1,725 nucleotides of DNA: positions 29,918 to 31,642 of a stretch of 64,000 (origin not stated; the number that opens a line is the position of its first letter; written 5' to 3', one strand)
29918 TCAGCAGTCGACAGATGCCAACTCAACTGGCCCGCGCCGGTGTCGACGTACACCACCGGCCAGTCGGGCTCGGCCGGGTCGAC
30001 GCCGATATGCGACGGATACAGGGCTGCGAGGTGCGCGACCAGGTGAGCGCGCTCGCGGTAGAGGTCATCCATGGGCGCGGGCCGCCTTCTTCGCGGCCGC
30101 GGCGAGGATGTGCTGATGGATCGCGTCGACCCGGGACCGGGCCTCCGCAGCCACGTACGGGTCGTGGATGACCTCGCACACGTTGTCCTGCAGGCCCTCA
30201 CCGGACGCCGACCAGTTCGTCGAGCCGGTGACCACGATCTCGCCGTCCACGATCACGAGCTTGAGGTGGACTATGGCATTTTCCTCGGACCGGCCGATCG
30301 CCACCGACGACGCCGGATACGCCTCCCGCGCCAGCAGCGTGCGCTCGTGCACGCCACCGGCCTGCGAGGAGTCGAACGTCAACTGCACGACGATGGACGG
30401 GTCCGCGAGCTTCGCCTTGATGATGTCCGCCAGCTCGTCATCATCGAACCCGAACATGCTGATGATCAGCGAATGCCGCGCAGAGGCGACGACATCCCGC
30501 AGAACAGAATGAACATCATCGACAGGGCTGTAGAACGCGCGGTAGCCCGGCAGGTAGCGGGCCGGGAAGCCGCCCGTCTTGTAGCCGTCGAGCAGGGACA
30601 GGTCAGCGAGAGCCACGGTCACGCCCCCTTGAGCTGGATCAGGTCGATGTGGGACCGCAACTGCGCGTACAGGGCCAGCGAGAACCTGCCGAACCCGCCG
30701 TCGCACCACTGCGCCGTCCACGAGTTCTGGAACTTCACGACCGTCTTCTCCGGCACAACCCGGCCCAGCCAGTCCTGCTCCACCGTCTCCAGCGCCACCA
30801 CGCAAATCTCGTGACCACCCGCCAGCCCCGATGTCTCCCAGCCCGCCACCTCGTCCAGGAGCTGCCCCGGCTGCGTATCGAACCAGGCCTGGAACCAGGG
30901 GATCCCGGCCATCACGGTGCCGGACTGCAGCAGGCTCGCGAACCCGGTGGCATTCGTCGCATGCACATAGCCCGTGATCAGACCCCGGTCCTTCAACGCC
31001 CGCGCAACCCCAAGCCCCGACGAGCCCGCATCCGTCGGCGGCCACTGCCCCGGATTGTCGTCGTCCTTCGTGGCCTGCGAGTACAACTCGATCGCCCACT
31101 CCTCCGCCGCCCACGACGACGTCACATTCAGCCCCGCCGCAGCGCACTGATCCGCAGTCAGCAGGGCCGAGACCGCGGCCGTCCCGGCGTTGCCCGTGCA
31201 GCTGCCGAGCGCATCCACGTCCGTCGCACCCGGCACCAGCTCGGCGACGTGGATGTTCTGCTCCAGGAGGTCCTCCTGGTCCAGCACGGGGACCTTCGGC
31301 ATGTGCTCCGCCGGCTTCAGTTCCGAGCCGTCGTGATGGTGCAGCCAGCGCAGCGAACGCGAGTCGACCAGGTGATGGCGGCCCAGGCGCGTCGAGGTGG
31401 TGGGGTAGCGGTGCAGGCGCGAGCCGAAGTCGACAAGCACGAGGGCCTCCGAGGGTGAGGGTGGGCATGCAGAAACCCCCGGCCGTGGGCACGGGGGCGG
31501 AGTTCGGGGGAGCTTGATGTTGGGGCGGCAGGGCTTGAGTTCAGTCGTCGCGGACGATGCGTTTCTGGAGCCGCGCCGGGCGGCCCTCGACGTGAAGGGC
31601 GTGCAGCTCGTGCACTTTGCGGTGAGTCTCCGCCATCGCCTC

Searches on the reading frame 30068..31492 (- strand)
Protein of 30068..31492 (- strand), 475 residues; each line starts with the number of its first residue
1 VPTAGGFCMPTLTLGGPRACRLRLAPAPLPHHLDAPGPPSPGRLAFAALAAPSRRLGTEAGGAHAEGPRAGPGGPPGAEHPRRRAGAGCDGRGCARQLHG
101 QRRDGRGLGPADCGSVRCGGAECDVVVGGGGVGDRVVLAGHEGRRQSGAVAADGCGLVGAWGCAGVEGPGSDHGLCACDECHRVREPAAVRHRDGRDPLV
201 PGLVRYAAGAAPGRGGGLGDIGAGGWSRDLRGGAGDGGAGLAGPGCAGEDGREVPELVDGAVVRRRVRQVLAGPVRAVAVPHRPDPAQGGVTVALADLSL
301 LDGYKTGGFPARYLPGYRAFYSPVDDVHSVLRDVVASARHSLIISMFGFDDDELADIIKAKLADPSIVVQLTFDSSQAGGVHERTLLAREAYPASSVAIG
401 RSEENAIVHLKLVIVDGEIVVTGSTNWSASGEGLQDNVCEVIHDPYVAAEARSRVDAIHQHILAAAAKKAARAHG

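Call 19: search_protein_families(library=phrogs, proteins=[window:30068-31492:-], max_evalue=0.001)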
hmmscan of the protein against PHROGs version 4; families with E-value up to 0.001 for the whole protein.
window:30068-31492:- (475 aa): 1 family
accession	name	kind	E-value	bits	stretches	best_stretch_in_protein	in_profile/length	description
phrog_12711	-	unknown function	2.3e-05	25.3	1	316-447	22-149/162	-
